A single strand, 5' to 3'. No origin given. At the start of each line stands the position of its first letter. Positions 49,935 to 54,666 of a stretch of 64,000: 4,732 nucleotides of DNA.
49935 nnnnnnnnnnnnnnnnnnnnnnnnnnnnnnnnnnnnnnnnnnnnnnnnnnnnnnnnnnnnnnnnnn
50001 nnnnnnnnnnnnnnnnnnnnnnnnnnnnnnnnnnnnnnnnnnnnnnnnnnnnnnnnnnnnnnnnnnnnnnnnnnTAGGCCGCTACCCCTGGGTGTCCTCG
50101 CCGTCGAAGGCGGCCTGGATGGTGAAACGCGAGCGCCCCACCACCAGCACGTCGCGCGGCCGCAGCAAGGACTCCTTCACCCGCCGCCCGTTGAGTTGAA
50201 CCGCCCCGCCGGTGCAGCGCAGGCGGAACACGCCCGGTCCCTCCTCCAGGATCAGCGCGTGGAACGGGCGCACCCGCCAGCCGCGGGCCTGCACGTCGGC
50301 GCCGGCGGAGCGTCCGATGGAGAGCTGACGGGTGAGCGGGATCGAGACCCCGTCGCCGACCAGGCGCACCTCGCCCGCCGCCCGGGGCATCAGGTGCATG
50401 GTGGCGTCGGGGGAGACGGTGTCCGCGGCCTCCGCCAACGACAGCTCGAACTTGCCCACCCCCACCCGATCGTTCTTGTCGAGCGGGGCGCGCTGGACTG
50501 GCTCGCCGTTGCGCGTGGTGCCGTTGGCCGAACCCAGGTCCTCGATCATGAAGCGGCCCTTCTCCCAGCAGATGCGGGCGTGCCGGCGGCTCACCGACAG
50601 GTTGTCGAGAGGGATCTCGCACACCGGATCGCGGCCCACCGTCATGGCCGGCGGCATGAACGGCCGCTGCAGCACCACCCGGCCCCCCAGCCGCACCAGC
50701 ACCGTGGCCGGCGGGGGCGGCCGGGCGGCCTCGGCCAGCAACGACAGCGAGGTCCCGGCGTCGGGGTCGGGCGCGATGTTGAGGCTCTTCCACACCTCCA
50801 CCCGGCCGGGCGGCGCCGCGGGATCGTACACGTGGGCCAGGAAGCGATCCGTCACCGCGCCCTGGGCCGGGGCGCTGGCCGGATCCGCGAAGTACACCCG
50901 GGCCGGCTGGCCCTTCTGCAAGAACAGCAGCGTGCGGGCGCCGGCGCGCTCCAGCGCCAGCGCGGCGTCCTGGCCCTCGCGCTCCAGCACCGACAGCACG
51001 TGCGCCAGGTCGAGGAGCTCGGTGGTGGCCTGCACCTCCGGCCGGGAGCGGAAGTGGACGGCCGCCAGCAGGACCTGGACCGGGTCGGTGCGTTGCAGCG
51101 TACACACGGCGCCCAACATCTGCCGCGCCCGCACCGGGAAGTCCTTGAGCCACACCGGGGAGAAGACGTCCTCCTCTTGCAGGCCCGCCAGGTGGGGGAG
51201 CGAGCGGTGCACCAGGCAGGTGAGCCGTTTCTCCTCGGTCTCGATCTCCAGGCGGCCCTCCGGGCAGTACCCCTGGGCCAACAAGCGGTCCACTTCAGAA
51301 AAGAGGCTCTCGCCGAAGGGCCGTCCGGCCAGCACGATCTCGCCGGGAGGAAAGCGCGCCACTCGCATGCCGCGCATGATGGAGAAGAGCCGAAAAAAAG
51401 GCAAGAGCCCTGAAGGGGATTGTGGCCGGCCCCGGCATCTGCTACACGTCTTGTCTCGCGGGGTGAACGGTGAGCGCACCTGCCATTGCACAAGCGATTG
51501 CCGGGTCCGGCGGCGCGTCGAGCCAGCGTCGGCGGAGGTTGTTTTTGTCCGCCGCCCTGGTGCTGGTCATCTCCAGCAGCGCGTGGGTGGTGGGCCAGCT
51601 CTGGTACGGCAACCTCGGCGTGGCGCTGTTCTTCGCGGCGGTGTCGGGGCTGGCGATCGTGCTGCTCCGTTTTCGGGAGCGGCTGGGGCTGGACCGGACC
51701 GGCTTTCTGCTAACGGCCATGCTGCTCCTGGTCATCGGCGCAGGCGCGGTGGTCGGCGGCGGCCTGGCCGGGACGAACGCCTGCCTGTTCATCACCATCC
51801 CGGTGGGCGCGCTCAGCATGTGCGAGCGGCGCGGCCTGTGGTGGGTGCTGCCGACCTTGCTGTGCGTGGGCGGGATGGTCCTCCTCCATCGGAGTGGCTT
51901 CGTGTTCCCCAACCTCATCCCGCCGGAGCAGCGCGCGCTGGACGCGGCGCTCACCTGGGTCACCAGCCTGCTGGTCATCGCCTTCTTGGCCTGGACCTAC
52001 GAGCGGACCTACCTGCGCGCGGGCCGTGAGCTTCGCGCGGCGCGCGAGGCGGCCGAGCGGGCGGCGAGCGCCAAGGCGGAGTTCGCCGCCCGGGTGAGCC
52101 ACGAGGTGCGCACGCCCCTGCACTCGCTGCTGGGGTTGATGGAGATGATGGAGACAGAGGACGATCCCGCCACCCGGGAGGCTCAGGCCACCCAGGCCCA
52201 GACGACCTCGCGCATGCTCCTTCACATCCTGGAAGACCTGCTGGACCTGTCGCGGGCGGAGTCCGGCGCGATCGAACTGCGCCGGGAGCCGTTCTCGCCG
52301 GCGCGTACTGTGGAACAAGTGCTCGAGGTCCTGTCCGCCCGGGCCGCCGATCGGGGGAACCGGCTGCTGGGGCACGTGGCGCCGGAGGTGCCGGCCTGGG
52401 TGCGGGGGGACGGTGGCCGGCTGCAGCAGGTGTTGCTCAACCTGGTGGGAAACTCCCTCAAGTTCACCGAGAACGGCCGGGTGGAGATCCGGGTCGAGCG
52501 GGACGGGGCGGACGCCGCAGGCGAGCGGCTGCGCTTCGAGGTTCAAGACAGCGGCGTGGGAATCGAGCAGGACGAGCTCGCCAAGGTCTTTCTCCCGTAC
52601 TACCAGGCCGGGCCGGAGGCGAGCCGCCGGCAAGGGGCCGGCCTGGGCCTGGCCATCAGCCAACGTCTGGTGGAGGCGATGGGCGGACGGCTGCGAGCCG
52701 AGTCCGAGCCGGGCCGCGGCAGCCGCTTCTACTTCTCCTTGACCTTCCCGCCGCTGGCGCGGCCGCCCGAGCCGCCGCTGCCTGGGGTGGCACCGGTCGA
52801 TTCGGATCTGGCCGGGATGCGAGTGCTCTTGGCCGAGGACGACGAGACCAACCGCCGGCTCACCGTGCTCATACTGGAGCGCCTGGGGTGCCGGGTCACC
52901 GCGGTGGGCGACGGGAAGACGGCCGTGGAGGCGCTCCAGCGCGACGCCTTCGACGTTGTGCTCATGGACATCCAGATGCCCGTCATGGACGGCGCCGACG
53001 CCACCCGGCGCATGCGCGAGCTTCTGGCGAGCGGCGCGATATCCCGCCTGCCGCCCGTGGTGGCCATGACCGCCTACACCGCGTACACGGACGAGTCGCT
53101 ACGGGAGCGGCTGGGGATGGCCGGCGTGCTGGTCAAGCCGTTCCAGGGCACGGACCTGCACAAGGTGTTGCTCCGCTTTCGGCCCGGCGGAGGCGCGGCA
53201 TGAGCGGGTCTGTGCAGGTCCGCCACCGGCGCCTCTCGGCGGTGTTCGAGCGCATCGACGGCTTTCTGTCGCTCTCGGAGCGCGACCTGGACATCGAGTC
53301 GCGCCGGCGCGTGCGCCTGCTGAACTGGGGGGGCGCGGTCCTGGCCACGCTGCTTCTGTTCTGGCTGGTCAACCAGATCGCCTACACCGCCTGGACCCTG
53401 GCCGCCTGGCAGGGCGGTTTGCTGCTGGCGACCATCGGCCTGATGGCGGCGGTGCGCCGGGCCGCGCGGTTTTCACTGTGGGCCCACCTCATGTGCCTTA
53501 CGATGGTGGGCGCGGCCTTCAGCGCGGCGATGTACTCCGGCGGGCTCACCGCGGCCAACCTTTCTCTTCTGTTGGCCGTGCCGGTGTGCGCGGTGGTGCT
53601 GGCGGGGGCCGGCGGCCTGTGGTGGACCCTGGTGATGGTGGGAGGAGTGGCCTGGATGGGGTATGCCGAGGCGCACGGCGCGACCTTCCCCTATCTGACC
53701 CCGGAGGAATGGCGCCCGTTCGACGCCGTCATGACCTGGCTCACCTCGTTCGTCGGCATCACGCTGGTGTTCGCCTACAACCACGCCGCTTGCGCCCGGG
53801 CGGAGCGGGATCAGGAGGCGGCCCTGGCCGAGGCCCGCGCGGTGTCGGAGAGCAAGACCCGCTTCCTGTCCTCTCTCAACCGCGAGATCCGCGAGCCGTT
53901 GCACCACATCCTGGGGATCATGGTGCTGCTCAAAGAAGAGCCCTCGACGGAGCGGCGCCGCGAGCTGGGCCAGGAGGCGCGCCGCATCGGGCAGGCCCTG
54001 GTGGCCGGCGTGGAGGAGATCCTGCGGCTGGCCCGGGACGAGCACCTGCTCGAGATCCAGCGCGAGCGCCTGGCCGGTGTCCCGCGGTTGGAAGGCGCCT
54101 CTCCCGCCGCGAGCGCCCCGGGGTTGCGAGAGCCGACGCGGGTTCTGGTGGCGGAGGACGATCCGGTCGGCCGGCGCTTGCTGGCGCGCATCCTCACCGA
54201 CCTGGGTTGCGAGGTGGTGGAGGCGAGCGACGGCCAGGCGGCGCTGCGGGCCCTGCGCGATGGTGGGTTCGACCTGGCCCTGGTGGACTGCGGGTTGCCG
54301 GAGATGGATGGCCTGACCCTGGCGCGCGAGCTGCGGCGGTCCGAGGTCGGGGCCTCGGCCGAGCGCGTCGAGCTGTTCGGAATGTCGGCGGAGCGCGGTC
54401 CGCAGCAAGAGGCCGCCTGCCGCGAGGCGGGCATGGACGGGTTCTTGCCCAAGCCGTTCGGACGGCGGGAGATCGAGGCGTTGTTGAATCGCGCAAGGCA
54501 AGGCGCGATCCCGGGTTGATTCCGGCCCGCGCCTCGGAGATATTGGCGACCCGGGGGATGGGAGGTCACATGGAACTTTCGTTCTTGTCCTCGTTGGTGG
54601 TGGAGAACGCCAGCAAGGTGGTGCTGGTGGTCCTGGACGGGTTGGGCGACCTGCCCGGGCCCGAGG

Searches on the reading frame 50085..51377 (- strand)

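Call 41: search_protein_families(library=pfam, proteins=[window:50085-51377:-], max_evalue=0.0001)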
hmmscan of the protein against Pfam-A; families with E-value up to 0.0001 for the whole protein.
window:50085-51377:- (431 aa): 2 families
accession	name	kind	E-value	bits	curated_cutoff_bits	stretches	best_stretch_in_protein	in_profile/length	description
PF00498.31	FHA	-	2.8e-26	92.2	20.7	2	246-308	2-67/67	FHA domain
PF16697.10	Yop-YscD_cpl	-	1.2e-16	61.2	33.2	1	242-317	16-93/94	Inner membrane component of T3SS, cytoplasmic domain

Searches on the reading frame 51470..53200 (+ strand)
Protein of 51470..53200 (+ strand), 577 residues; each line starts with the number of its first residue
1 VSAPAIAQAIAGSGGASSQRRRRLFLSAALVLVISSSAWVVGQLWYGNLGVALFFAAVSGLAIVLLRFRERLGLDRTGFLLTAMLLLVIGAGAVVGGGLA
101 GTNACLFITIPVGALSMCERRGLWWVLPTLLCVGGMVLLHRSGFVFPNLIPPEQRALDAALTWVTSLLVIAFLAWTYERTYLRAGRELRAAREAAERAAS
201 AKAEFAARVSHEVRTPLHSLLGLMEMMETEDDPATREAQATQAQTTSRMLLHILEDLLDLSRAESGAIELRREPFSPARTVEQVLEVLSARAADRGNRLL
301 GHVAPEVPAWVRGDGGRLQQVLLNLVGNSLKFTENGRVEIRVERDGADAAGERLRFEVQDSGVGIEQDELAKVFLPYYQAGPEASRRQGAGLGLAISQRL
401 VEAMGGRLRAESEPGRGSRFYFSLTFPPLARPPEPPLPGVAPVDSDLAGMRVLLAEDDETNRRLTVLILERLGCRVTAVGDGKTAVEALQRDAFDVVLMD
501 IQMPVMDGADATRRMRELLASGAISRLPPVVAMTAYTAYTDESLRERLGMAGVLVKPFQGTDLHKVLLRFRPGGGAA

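Call 41: search_protein_families(library=pfam, proteins=[window:51470-53200:+], max_evalue=0.0001)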
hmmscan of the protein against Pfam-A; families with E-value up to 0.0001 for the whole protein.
window:51470-53200:+ (577 aa): 3 families
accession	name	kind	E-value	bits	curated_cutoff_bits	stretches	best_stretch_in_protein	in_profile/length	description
PF02518.31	HATPase_c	-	8.1e-29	100.7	26.4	1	313-426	1-109/111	Histidine kinase-, DNA gyrase B-, and HSP90-like ATPase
PF00072.30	Response_reg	-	5.5e-22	78.5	30.2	1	452-566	1-109/111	Response regulator receiver domain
PF00512.31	HisKA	-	1.5e-14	54.2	26.9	1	201-266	1-66/66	His Kinase A (phospho-acceptor) domain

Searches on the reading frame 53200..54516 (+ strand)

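Call 41: search_protein_families(library=pfam, proteins=[window:53200-54516:+], max_evalue=0.0001)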
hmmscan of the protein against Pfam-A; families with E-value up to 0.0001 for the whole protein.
window:53200-54516:+ (439 aa): 2 families
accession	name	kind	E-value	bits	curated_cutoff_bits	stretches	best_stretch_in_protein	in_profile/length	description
PF00072.30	Response_reg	-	3.1e-22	79.3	30.2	1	315-429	1-110/111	Response regulator receiver domain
PF00512.31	HisKA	-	1.2e-06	28.9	26.9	1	219-282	2-65/66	His Kinase A (phospho-acceptor) domain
